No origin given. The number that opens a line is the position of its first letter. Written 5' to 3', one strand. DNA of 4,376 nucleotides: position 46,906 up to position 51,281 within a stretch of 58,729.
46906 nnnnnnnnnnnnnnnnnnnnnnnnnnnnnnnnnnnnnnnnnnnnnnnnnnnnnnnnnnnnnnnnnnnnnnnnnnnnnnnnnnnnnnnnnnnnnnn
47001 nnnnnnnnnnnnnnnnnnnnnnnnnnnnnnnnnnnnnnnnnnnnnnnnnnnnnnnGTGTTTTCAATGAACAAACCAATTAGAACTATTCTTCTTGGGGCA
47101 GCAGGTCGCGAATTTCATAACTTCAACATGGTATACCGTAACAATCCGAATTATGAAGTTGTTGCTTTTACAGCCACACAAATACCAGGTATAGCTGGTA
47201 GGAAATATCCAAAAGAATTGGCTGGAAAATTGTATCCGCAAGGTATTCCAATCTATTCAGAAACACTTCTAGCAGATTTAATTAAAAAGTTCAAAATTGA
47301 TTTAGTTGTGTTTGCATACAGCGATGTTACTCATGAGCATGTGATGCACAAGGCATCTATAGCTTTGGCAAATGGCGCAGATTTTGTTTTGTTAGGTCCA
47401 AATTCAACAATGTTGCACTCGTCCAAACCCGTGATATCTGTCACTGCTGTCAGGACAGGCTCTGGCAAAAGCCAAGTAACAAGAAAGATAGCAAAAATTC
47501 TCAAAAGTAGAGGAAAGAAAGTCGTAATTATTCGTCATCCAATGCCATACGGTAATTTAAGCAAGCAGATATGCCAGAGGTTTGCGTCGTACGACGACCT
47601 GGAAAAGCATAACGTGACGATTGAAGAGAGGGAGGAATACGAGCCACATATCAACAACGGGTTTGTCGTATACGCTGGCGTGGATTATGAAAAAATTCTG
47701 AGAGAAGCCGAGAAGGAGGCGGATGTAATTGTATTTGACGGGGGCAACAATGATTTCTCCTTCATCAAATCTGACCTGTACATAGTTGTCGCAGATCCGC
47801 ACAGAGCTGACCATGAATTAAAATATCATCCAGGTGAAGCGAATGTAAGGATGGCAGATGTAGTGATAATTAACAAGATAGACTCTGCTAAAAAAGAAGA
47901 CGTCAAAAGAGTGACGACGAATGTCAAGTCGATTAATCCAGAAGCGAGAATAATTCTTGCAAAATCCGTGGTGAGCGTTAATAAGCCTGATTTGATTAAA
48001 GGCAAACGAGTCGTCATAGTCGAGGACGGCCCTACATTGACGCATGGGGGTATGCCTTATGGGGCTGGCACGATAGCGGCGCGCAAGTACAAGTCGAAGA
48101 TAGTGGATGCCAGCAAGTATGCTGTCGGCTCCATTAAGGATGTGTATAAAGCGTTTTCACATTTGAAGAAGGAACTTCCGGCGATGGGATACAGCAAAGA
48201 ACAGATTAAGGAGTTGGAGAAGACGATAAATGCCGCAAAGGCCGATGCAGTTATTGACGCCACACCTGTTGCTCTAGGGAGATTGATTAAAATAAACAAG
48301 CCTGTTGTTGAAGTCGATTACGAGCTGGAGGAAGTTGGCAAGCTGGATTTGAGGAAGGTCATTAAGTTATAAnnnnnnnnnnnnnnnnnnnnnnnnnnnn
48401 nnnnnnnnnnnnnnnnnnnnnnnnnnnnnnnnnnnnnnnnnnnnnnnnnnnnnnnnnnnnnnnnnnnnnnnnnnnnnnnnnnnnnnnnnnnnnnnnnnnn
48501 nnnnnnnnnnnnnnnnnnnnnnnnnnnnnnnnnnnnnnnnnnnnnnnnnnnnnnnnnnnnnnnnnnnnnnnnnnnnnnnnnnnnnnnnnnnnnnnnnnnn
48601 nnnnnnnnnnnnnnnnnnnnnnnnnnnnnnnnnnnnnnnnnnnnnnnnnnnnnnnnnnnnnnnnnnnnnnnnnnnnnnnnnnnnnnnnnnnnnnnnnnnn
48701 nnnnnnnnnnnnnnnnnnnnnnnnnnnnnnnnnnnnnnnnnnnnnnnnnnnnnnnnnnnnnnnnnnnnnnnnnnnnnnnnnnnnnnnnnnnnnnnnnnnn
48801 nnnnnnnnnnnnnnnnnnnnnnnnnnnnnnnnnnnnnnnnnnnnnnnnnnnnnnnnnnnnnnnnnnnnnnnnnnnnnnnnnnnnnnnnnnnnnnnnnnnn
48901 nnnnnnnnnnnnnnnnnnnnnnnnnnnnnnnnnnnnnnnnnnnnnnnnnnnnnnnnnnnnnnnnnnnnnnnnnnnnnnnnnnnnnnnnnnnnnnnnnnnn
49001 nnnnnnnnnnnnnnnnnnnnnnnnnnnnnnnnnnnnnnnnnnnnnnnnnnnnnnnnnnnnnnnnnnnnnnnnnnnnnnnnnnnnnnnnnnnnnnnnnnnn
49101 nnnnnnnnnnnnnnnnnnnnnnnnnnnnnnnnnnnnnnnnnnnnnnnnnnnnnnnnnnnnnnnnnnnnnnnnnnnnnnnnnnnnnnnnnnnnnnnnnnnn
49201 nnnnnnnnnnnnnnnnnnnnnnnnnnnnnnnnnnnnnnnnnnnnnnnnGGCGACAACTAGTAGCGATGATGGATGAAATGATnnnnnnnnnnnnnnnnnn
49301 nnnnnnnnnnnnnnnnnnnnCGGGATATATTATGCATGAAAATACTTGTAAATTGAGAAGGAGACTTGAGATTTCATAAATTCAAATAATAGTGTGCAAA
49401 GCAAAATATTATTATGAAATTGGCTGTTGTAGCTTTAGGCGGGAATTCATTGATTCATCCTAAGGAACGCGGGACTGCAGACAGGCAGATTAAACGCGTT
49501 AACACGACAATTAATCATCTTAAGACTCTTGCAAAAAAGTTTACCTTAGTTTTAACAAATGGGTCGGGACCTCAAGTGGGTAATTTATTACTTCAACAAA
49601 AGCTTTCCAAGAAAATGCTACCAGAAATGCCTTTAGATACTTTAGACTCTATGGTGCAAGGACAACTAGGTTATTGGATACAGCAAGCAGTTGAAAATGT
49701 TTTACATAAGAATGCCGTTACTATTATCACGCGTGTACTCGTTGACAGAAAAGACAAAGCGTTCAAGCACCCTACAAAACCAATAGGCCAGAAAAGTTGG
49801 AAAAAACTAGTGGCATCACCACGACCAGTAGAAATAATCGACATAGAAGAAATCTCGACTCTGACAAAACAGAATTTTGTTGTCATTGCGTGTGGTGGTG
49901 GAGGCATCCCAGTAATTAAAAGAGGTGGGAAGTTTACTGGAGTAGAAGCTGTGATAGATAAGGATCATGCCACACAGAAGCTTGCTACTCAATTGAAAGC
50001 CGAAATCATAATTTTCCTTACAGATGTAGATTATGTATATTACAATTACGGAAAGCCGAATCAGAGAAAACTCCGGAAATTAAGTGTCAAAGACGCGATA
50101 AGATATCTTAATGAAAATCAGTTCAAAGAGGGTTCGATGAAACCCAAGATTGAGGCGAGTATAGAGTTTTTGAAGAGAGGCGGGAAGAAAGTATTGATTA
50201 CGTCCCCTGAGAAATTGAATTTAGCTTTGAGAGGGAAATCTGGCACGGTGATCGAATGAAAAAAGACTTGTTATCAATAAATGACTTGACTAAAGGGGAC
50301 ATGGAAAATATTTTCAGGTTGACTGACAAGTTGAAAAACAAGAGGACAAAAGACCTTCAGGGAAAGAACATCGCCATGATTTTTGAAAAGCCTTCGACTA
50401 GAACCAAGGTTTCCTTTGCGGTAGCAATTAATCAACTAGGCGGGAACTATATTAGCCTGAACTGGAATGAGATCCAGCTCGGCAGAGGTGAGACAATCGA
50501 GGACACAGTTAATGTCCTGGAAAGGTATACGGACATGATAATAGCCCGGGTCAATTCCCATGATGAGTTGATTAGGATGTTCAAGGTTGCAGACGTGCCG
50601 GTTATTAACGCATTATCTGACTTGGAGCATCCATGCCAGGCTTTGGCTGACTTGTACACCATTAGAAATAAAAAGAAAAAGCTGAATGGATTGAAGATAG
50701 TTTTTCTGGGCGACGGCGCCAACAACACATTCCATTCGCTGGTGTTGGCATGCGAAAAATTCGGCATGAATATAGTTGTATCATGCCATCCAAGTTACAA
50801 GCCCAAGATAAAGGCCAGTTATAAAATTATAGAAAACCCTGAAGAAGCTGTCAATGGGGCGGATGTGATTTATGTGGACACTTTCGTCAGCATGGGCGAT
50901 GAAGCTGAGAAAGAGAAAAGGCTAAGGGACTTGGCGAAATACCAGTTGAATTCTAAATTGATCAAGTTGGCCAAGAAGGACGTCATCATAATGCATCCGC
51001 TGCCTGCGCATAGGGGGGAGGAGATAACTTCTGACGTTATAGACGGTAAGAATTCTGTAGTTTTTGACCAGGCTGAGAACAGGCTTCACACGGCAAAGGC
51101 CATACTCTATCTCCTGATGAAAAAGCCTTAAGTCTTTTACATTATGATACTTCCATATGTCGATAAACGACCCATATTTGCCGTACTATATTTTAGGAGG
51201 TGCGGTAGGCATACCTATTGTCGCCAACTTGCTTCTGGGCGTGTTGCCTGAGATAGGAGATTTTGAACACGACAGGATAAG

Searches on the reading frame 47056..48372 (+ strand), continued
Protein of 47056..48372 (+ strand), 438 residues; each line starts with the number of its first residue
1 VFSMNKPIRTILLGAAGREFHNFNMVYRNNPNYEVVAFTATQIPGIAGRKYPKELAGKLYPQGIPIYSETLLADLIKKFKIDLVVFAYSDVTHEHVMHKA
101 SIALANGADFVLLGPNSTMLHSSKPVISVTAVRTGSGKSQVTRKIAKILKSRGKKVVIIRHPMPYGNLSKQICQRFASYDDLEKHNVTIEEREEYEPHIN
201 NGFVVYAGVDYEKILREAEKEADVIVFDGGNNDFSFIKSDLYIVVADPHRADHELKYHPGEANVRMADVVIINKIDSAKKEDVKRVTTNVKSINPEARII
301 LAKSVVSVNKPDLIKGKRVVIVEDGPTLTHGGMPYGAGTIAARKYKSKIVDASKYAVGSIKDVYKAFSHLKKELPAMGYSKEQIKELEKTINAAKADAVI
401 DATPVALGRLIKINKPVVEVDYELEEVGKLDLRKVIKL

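Call 95: fold_search(model_id=the predicted structure, library=pdb)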
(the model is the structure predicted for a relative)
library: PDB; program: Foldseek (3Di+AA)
matches with E <= 10: 1234; with E <= 0.001: 23
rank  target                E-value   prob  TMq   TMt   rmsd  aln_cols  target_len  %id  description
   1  8oru_AAA              2.5e-18  1.00  0.47  0.45  15.8       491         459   16  cyclic 2,3-diphosphoglycerate synthetase from the hyperthermophilic archaeon Methanothermus fervidus bound to 2,3-di (released 2023-12-06)
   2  8ork                  1.5e-16  1.00  0.44  0.42  16.7       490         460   17  cyclic 2,3-diphosphoglycerate synthetase from the hyperthermophilic archaeon Methanothermus fervidus (released 2023-12-06)
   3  4ehy                  2.4e-08  1.00  0.44  0.60   7.1       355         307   15  Crystal structure of LpxK from Aquifex aeolicus in complex with ADP/Mg2+ at 2.2 angstrom resolution (released 2012-08-29)
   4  4lkv_B                3.0e-08  1.00  0.41  0.55   8.4       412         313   14  Determinants of lipid substrate and membrane binding for the tetraacyldisaccharide-1-phosphate 4 -kinase LpxK (released 2014-07-09)
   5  4ehx                  3.2e-08  1.00  0.43  0.56   8.0       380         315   16  Crystal structure of LpxK from Aquifex aeolicus at 1.9 angstrom resolution (released 2012-08-29)
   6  4itn                  1.8e-07  1.00  0.40  0.53   7.7       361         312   15  Crystal structure of "compact P-loop" LpxK from Aquifex aeolicus in complex with chloride at 2.2 angstrom resolution (released 2013-04-03)
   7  4ehw                  3.9e-07  1.00  0.43  0.58   7.9       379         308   17  Crystal structure of LpxK from Aquifex aeolicus at 2.3 angstrom resolution (released 2012-08-29)
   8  2hf8_A                8.7e-06  1.00  0.27  0.52   5.1       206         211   18  Crystal structure of HypB from Methanocaldococcus jannaschii in the triphosphate form, in complex with zinc (released 2006-07-04)
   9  2g0t_B                1.4e-05  1.00  0.19  0.23  13.3       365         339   12  Crystal structure of a putative nucleotide binding protein (tm0796) from Thermotoga maritima at 2.67 A resolution (released 2006-02-28)
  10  2hf8_B                2.7e-05  1.00  0.28  0.55   5.0       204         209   20  Crystal structure of HypB from Methanocaldococcus jannaschii in the triphosphate form, in complex with zinc (released 2006-07-04)
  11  2g0t_A                5.0e-05  1.00  0.21  0.26  16.6       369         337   12  Crystal structure of a putative nucleotide binding protein (tm0796) from Thermotoga maritima at 2.67 A resolution (released 2006-02-28)
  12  2obn_C                9.6e-05  1.00  0.22  0.27  16.4       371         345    9  Crystal structure of a duf1611 family protein (ava_3511) from anabaena variabilis atcc 29413 at 2.30 A resolution (released 2007-01-16)
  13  2obn_B                9.6e-05  1.00  0.22  0.26  16.1       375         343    8  Crystal structure of a duf1611 family protein (ava_3511) from anabaena variabilis atcc 29413 at 2.30 A resolution (released 2007-01-16)
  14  7xrj                  1.1e-04  0.97  0.17  0.22  15.1       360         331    9  crystal structure of N-acetyltransferase DgcN-25328 (released 2023-02-01)
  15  2obn_A                1.6e-04  0.99  0.21  0.25  16.4       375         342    8  Crystal structure of a duf1611 family protein (ava_3511) from anabaena variabilis atcc 29413 at 2.30 A resolution (released 2007-01-16)
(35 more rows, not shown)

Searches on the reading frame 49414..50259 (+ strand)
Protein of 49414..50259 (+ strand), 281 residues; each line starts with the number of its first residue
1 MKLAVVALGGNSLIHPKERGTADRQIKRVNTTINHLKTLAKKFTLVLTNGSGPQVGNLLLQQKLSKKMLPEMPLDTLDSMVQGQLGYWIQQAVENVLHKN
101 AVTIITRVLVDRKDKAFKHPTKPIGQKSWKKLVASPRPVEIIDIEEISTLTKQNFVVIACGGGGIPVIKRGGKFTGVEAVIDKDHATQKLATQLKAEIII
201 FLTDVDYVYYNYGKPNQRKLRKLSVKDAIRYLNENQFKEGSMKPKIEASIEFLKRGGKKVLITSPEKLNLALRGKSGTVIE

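Call 4: search_protein_families(library=pfam, proteins=[window:49414-50259:+], max_evalue=0.01)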
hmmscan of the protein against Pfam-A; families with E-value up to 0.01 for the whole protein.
window:49414-50259:+ (281 aa): 1 family
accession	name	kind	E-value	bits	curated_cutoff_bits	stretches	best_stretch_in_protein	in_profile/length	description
PF00696.33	AA_kinase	-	9.8e-29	101.2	24.9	1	2-264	1-234/234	Amino acid kinase family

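Call 5: search_protein_families(library=ncbifam, proteins=[window:49414-50259:+], max_evalue=0.01)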
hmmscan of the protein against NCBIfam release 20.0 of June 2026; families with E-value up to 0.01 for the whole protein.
window:49414-50259:+ (281 aa): 12 families
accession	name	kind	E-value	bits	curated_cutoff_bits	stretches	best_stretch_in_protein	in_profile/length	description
TIGR00746.1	arcC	equivalog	1.2e-97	326.7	358.25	2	127-280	154-307/309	carbamate kinase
NF009007.0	PRK12352.1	subfamily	1.3e-85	287.1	266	2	128-280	160-313/316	carbamate kinase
NF009008.0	PRK12354.1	subfamily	1.1e-79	267.8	361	2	127-280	148-298/308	carbamate kinase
NF006926.0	PRK09411.1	equivalog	4.7e-63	213.1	416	2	129-280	151-295/297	carbamate kinase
TIGR00761.1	argB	equivalog_domain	7e-12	45.4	151.3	1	163-262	135-231/231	acetylglutamate kinase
NF040647.1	IPPK_Arch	equivalog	1.5e-09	37.5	120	1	139-280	116-259/259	isopentenyl phosphate kinase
NF010659.0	PRK14058.1-1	equivalog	1.1e-07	31.2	223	1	163-280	150-266/267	[LysW]-aminoadipate kinase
NF010661.0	PRK14058.1-3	equivalog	2e-06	27.1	251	1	164-265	157-253/283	acetylglutamate/acetylaminoadipate kinase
TIGR01092.1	P5CS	equivalog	1.5e-05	23.4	796.75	1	175-266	163-255/715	delta l-pyrroline-5-carboxylate synthetase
TIGR02076.1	pyrH_arch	equivalog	2.2e-05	24.2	158.05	1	176-269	111-206/222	UMP kinase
NF010662.0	PRK14058.1-4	equivalog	0.00023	20.4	194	1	180-280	167-261/264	[LysW]-aminoadipate/[LysW]-glutamate kinase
TIGR01027.1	proB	equivalog_domain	0.0057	15.8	186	0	182-267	144-234/363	glutamate 5-kinase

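Call 48: search_solved_structures(query=window:49414-50259:+, max_evalue=1e-10, show_alignments=2)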
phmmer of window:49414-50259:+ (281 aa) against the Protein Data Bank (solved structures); distinct sequences matched with E-value up to 1e-10: 6.
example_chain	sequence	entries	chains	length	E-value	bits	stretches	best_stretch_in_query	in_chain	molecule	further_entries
1b7b_A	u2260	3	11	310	5.3e-64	219.2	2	126-269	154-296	CARBAMATE KINASE | CARBAMATE KINASE 1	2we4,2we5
1e19_A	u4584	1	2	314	4.3e-61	209.7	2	126-279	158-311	CARBAMATE KINASE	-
3kzf_A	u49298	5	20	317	3.6e-60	206.6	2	126-279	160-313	Carbamate kinase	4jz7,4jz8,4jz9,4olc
8crv_A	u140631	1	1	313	8.3e-52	179.2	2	123-279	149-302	Carbamate kinase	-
2e9y_A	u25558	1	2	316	1.6e-50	175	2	128-280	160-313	Carbamate kinase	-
4axs_A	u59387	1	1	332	1.1e-44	155.9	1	127-280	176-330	CARBAMATE KINASE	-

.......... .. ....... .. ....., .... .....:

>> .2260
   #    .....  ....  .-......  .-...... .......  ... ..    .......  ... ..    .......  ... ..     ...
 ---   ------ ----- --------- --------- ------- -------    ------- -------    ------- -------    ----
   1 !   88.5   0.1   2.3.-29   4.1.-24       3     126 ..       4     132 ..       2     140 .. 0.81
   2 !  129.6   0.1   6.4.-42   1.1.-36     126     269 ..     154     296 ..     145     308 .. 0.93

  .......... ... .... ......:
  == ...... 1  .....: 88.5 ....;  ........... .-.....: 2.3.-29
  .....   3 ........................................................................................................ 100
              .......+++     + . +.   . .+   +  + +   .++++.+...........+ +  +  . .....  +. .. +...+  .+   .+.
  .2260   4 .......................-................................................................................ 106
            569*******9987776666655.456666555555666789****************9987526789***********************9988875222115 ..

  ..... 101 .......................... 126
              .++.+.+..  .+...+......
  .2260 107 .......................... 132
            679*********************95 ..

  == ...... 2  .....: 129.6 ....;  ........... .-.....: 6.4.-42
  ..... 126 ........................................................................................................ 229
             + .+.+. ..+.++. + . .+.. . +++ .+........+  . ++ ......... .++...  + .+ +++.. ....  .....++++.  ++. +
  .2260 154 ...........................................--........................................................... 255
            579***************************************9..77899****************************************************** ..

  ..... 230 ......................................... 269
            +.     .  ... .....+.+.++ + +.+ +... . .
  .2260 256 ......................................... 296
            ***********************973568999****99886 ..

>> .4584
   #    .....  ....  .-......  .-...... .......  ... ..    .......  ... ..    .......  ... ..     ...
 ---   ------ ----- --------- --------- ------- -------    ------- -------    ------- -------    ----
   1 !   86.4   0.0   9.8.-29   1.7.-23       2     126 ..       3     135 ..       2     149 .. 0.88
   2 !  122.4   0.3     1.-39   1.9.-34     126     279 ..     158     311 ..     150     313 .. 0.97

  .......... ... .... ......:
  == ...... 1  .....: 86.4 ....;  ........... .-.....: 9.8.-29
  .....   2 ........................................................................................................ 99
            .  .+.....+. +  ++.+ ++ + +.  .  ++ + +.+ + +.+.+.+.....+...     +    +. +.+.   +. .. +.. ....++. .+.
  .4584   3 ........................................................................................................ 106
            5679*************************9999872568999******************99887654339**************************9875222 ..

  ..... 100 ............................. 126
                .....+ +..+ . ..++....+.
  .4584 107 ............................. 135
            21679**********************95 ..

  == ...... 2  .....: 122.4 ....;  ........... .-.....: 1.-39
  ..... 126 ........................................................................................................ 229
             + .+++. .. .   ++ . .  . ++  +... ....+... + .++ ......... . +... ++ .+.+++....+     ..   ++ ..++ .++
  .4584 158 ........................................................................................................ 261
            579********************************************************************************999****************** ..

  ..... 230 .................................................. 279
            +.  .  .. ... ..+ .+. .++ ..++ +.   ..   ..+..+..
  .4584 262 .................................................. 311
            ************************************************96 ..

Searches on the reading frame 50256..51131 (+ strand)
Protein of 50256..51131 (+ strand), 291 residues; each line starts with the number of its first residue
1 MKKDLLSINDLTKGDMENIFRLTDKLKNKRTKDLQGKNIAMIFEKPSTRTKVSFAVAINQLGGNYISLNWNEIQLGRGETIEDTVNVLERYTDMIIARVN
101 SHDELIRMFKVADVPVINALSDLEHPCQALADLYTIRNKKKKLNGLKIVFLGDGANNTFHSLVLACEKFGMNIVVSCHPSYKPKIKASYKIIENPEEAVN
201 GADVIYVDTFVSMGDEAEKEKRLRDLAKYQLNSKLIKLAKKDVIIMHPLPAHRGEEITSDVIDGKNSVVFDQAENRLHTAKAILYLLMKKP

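Call 4: search_protein_families(library=pfam, proteins=[window:50256-51131:+], max_evalue=0.01)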
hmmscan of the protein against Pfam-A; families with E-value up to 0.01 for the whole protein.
window:50256-51131:+ (291 aa): 2 families
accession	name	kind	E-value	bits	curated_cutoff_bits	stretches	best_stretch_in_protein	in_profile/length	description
PF00185.30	OTCace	-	7.6e-53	179.2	29.4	1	145-287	2-157/157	Aspartate/ornithine carbamoyltransferase, Asp/Orn binding domain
PF02729.26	OTCace_N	-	3e-48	164.1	29.9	1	3-137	1-147/148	Aspartate/ornithine carbamoyltransferase, carbamoyl-P binding domain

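Call 5: search_protein_families(library=ncbifam, proteins=[window:50256-51131:+], max_evalue=0.01)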
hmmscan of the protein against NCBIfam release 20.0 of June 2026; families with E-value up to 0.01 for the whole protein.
window:50256-51131:+ (291 aa): 17 families
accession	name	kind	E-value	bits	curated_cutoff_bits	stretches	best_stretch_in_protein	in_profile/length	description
NF001986.0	PRK00779.1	subfamily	4.3e-113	377.5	306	1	2-289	5-305/307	ornithine carbamoyltransferase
TIGR00658.1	orni_carb_tr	equivalog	3.9e-107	357.9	280.85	1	3-288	1-303/304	ornithine carbamoyltransferase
NF011380.0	PRK14805.1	equivalog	3.5e-78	262.7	421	1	3-289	2-301/302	ornithine carbamoyltransferase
TIGR04384.1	putr_carbamoyl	exception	1.8e-76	257.4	500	1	5-289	2-308/330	putrescine carbamoyltransferase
NF003286.0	PRK04284.1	subfamily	1.7e-60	204.9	515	2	3-253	7-278/332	ornithine carbamoyltransferase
NF002032.1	PRK00856.1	equivalog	6.2e-58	196.3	263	1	3-288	1-297/297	aspartate carbamoyltransferase catalytic subunit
TIGR00670.1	asp_carb_tr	equivalog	5.7e-54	183.3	236.95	1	3-288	1-303/304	aspartate carbamoyltransferase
NF011379.0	PRK14804.1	equivalog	1.5e-45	155.7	373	1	3-288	7-309/311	ornithine carbamoyltransferase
NF009213.0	PRK12562.1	subfamily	1.6e-44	152.6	559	1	2-285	6-329/334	ornithine carbamoyltransferase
NF002470.0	PRK01713.1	equivalog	1.4e-43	149.6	545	2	3-253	8-279/334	ornithine carbamoyltransferase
NF003384.0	PRK04523.1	equivalog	3.7e-36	124.8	288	1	3-289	4-334/336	N-acetylornithine carbamoyltransferase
NF006046.0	PRK08192.1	equivalog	3.4e-34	118.6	512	1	4-286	8-315/339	aspartate carbamoyltransferase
NF008853.0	PRK11891.1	equivalog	3.8e-33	114.7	560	1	2-287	88-397/430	aspartate carbamoyltransferase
NF010387.0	PRK13814.1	equivalog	1.3e-24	86.7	660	1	18-288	27-303/310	aspartate carbamoyltransferase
NF005538.0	PRK07200.1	equivalog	1.7e-12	47.1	453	1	2-147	21-187/396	knotted carbamoyltransferase YgeW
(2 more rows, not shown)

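Call 49: search_solved_structures(query=window:50256-51131:+, max_evalue=1e-30, show_alignments=2)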
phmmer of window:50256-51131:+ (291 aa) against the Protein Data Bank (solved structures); distinct sequences matched with E-value up to 1e-30: 37.
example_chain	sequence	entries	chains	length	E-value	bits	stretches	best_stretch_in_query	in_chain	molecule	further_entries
1a1s_A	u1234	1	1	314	6e-81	275.1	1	17-288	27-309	ORNITHINE CARBAMOYLTRANSFERASE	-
1pvv_A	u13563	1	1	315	6.1e-81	275.1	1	17-288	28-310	Ornithine carbamoyltransferase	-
3gd5_A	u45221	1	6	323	2.3e-73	250.2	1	2-288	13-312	Ornithine carbamoyltransferase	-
4ep1_A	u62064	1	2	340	3.6e-73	249.6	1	3-289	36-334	Ornithine carbamoyltransferase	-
4nf2_A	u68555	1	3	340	4.8e-72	245.9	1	3-289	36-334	Ornithine carbamoyltransferase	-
2i6u_A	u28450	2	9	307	8e-67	228.8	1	6-289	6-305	Ornithine carbamoyltransferase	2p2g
7nnf_A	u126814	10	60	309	8.2e-67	228.7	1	6-289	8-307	Ornithine carbamoyltransferase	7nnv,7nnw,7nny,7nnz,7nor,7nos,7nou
2ef0_A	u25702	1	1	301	2.9e-66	226.9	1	2-289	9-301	Ornithine carbamoyltransferase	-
4oh7_A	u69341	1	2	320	3.5e-65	223.4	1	32-285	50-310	Ornithine carbamoyltransferase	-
7x99_A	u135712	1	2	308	3.2e-62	213.7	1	4-289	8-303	ornithine carbamoyltransferase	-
1vlv_A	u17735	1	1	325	1.8e-61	211.2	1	27-285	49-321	Ornithine carbamoyltransferase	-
4f2g_A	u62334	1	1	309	7.5e-60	205.9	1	21-288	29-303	Ornithine carbamoyltransferase 1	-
3tpf_A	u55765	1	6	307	1.1e-59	205.4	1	3-287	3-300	Ornithine carbamoyltransferase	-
8qeu_A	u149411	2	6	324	3.7e-57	197.1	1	3-287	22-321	Ornithine transcarbamylase, chloroplastic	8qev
4a8t_A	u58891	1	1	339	6.4e-53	183.2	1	1-288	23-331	PUTRESCINE CARBAMOYLTRANSFERASE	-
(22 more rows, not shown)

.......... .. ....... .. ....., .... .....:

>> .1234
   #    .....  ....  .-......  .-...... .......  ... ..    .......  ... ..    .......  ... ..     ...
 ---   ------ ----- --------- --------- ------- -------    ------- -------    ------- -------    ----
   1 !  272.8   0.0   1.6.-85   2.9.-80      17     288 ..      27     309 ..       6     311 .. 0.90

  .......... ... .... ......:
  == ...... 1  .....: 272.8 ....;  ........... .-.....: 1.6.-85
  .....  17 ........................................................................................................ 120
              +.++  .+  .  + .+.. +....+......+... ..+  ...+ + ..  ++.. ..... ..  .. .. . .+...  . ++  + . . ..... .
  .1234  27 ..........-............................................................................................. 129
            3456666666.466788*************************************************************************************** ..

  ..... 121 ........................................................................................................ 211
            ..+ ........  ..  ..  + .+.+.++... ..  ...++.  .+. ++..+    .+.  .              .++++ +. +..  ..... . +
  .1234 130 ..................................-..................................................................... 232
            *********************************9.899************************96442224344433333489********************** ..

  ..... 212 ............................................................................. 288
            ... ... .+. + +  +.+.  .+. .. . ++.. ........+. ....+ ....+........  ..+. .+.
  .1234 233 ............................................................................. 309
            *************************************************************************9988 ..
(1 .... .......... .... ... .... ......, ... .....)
